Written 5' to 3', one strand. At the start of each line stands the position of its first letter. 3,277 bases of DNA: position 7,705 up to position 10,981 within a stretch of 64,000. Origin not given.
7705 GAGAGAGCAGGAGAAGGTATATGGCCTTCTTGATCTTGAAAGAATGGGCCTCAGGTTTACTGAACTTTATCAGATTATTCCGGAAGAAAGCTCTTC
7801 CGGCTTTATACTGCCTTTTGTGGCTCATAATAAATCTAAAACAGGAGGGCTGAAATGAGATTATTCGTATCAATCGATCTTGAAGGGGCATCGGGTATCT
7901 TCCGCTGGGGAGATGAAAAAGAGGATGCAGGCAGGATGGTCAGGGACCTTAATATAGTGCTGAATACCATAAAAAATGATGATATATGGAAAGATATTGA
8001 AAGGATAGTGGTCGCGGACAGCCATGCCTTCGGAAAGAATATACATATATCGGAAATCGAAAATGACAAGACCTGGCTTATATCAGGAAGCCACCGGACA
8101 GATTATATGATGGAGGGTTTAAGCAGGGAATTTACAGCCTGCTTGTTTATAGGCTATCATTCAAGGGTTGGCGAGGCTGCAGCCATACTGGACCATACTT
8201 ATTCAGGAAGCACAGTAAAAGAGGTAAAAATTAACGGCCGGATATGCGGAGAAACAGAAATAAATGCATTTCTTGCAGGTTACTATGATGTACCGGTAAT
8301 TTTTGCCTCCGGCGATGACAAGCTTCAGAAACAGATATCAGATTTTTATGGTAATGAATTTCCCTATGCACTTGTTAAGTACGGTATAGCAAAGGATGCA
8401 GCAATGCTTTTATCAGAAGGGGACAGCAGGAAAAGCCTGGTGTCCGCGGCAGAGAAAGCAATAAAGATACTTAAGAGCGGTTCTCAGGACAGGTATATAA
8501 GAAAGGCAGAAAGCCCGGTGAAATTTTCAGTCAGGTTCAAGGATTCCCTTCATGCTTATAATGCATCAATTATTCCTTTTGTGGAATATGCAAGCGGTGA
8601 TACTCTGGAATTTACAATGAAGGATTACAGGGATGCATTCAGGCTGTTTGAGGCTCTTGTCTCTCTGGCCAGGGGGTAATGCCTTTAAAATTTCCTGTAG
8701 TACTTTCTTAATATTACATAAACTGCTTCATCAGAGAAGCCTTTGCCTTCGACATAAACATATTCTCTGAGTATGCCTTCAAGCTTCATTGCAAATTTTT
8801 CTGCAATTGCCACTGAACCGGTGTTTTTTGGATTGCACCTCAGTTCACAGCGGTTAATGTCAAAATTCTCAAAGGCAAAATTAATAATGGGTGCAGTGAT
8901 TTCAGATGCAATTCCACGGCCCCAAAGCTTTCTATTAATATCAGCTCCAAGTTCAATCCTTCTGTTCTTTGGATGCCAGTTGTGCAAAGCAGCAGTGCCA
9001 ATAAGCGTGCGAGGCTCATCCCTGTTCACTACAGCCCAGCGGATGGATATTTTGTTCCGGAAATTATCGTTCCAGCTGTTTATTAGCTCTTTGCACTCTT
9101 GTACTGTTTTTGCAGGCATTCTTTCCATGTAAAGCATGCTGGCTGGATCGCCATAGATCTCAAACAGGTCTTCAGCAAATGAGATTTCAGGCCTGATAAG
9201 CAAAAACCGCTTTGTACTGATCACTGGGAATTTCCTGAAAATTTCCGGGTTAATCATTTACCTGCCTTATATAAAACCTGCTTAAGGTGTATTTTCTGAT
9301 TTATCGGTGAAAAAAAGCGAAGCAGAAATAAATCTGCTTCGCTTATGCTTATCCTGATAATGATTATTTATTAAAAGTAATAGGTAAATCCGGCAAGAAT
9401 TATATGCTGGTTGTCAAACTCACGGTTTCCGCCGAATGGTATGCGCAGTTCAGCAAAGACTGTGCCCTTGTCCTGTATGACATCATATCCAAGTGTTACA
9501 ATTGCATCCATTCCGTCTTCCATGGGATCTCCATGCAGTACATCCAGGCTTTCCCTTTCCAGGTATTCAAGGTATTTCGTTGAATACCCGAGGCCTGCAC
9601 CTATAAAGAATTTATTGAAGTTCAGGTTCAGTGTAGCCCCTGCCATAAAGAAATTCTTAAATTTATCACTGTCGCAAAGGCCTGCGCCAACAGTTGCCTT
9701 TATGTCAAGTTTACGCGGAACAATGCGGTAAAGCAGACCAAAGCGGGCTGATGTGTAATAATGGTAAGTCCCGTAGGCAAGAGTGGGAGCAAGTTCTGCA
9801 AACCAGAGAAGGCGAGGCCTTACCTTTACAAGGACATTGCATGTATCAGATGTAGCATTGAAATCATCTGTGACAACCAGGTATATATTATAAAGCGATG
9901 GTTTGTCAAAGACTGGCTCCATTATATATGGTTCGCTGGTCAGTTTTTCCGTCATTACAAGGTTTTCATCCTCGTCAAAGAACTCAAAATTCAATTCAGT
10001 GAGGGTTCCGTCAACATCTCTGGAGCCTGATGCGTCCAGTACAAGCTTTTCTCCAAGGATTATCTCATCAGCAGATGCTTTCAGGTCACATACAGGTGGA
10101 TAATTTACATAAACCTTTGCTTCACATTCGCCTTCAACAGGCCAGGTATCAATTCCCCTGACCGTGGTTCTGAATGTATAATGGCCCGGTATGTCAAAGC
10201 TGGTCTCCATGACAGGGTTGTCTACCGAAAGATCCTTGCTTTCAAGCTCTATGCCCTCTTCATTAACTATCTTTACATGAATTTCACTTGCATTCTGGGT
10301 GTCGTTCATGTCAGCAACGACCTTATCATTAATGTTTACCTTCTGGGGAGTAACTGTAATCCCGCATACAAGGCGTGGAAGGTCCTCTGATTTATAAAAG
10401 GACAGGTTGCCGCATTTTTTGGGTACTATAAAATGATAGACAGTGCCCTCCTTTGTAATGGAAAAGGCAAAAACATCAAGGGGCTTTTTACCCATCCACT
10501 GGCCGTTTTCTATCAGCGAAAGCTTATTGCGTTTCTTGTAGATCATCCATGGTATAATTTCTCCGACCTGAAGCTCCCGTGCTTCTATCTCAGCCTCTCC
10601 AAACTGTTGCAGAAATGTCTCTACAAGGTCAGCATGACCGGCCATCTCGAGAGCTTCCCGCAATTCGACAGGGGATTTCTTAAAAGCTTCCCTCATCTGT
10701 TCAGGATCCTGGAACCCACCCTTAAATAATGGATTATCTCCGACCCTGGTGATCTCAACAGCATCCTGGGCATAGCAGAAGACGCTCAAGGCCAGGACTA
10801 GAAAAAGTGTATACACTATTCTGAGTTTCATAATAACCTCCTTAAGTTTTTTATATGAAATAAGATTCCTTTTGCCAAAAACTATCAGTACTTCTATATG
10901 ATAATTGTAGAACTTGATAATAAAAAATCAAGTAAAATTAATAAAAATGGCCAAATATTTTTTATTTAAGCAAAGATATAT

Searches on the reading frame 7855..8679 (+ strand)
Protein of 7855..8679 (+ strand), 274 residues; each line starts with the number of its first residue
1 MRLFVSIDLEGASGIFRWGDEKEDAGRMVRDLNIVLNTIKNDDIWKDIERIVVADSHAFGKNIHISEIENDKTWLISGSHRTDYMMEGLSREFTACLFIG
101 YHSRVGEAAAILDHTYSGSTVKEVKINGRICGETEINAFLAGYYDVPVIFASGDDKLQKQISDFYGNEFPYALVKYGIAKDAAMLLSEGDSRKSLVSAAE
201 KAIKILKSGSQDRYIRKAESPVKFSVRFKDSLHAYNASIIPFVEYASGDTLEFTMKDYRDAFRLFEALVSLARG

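Call 14: search_protein_families(library=pfam, proteins=[window:7855-8679:+], max_evalue=0.001)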
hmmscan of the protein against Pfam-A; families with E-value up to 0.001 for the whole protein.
window:7855-8679:+ (274 aa): 1 family
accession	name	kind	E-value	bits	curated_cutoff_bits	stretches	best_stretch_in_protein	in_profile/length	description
PF04951.18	Peptidase_M55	-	1e-68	232.1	25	1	1-266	1-263/264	D-aminopeptidase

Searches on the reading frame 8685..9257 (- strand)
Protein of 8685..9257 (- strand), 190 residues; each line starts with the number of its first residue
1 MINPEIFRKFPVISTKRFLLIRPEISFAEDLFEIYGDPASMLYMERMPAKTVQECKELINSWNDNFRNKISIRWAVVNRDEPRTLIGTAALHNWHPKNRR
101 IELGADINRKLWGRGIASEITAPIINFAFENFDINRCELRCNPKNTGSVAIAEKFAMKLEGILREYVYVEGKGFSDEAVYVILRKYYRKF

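Call 14: search_protein_families(library=pfam, proteins=[window:8685-9257:-], max_evalue=0.001)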
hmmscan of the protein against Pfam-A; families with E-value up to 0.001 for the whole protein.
window:8685-9257:- (190 aa): 3 families
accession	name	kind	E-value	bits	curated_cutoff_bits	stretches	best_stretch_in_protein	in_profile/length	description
PF13302.13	Acetyltransf_3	-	1.6e-24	87.6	25.4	1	17-157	1-137/138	Acetyltransferase (GNAT) domain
PF00583.31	Acetyltransf_1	-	1.2e-06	29.2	20.7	1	49-155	11-114/116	Acetyltransferase (GNAT) family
PF13420.13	Acetyltransf_4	-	1.1e-05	25.9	24.3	1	75-173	50-150/155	Acetyltransferase (GNAT) domain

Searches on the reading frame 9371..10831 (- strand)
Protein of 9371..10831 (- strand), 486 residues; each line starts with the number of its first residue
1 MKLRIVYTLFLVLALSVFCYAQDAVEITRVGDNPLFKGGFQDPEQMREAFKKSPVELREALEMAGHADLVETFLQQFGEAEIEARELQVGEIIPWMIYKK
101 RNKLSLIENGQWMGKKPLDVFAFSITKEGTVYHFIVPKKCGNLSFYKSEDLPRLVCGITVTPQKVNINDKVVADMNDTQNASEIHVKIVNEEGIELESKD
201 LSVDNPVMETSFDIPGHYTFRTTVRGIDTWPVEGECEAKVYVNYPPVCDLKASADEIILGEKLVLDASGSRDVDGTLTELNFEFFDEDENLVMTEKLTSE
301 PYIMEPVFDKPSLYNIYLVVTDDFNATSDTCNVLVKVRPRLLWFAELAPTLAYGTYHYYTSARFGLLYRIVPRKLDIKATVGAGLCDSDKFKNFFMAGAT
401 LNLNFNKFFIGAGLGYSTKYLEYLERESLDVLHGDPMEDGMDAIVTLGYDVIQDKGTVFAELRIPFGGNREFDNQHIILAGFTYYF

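Call 14: search_protein_families(library=pfam, proteins=[window:9371-10831:-], max_evalue=0.001)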
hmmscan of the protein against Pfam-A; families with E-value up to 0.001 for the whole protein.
window:9371-10831:- (486 aa): 1 family
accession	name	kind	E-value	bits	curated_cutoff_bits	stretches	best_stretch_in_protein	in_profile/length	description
PF18911.6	PKD_4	-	1.6e-05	25.3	27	1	244-332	2-80/85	PKD domain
